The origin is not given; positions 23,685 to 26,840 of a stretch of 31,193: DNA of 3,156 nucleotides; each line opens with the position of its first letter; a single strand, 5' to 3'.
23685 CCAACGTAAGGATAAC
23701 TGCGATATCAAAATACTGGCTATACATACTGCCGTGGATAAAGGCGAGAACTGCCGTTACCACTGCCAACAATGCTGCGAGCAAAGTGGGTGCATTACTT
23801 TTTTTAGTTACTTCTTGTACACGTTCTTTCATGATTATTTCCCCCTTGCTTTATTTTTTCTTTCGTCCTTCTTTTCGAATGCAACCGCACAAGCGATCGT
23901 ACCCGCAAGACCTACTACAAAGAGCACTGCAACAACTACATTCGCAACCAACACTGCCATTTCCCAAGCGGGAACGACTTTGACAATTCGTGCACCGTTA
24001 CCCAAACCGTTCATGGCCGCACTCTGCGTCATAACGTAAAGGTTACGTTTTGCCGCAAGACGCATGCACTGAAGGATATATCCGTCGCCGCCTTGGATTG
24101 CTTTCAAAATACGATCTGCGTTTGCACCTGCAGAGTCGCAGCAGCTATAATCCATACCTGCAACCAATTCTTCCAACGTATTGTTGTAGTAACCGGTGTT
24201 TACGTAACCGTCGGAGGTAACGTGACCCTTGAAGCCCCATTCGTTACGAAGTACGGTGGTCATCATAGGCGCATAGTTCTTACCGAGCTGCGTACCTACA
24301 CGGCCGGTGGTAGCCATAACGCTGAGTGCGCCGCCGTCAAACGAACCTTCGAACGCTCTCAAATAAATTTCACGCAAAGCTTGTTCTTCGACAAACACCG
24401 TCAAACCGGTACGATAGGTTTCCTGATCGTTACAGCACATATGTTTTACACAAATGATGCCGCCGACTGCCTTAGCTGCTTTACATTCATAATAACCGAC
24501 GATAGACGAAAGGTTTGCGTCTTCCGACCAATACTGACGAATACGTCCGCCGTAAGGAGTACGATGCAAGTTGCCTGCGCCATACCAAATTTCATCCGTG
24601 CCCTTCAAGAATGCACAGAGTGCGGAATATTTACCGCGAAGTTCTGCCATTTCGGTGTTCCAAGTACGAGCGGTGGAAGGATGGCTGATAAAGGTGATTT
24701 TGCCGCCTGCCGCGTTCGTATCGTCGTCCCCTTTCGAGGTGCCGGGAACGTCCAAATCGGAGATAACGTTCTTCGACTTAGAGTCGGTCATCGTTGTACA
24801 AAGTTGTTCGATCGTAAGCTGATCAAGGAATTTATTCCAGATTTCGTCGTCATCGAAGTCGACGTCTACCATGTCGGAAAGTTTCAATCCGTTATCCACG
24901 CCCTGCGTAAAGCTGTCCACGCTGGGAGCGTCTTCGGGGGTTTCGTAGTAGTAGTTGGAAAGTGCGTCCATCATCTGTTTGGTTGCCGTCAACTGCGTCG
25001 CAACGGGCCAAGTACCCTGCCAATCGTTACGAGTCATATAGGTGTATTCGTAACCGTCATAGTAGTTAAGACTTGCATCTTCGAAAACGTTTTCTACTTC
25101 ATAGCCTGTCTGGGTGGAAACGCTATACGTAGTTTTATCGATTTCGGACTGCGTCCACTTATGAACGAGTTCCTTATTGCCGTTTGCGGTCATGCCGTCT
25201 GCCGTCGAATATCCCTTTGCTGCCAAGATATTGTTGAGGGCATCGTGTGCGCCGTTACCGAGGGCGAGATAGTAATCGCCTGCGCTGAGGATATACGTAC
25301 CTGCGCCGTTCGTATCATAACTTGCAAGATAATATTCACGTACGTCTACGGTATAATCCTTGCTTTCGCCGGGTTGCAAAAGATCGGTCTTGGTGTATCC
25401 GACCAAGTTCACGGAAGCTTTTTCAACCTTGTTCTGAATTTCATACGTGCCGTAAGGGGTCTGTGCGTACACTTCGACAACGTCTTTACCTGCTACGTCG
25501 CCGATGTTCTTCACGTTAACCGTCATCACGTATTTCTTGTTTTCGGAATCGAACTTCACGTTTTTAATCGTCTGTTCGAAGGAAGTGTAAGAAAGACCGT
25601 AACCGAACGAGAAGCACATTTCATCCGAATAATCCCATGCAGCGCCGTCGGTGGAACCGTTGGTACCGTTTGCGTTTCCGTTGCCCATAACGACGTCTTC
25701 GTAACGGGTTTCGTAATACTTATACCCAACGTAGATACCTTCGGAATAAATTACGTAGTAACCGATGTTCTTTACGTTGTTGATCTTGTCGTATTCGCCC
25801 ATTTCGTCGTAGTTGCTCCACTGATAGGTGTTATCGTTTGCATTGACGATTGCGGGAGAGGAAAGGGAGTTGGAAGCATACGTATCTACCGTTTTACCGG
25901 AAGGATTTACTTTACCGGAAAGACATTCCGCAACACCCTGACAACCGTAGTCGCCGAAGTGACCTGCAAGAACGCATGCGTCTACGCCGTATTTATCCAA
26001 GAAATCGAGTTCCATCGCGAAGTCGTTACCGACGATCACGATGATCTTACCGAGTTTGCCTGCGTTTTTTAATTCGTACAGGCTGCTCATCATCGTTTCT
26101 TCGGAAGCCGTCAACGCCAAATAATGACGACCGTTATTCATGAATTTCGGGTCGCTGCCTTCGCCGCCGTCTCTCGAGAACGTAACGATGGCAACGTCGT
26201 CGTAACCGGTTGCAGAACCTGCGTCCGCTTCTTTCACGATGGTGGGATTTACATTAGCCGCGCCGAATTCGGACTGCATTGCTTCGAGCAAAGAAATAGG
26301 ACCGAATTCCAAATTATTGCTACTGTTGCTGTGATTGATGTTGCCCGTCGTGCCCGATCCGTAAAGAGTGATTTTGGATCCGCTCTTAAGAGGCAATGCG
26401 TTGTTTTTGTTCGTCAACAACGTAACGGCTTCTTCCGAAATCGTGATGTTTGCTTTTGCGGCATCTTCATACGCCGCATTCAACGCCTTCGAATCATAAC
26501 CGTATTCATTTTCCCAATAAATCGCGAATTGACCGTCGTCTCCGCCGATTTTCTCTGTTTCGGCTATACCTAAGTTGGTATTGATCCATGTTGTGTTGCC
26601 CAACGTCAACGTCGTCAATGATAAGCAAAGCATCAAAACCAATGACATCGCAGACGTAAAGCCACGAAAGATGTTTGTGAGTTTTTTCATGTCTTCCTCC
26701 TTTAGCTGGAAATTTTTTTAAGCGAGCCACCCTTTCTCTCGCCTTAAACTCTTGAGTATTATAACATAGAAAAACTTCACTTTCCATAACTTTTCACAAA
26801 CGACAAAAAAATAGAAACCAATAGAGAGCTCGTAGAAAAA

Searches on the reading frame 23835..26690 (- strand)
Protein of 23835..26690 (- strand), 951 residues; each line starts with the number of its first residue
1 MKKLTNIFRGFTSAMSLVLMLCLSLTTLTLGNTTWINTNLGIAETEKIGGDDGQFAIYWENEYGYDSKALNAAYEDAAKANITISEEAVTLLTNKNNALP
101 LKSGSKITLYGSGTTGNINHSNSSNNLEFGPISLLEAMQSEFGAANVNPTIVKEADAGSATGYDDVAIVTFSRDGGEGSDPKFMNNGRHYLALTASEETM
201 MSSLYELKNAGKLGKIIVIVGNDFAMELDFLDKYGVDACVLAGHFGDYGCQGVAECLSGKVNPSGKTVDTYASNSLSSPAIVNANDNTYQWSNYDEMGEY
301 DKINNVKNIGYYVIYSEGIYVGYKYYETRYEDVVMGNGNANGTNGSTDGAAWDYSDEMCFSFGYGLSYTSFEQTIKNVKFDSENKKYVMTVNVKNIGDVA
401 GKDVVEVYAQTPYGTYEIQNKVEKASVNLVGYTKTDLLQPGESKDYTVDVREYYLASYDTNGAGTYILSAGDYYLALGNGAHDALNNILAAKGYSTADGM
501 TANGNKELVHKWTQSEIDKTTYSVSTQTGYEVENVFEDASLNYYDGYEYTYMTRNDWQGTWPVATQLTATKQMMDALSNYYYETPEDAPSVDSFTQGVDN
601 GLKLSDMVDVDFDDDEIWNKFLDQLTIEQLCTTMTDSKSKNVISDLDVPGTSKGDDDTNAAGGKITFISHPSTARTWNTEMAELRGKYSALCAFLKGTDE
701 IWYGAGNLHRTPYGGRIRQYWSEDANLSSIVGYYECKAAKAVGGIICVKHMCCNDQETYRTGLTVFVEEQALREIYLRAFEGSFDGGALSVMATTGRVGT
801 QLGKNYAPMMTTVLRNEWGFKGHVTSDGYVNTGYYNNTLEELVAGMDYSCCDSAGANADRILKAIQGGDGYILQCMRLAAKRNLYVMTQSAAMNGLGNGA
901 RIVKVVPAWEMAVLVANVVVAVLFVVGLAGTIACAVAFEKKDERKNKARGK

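Call 5: search_protein_families(library=pfam, proteins=[window:23835-26690:-], max_evalue=0.01)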
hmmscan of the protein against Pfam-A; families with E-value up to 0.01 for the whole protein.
window:23835-26690:- (951 aa): 3 families
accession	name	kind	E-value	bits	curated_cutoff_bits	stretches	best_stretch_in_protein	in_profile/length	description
PF01915.27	Glyco_hydro_3_C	-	2.6e-21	77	31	1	89-323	1-200/200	Glycosyl hydrolase family 3 C-terminal domain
PF14310.12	Fn3-like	-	1.6e-08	35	25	1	403-479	1-69/71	Fibronectin type III-like domain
PF00933.27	Glyco_hydro_3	-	1.5e-07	31.6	27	1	675-848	93-278/316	Glycosyl hydrolase family 3 N terminal domain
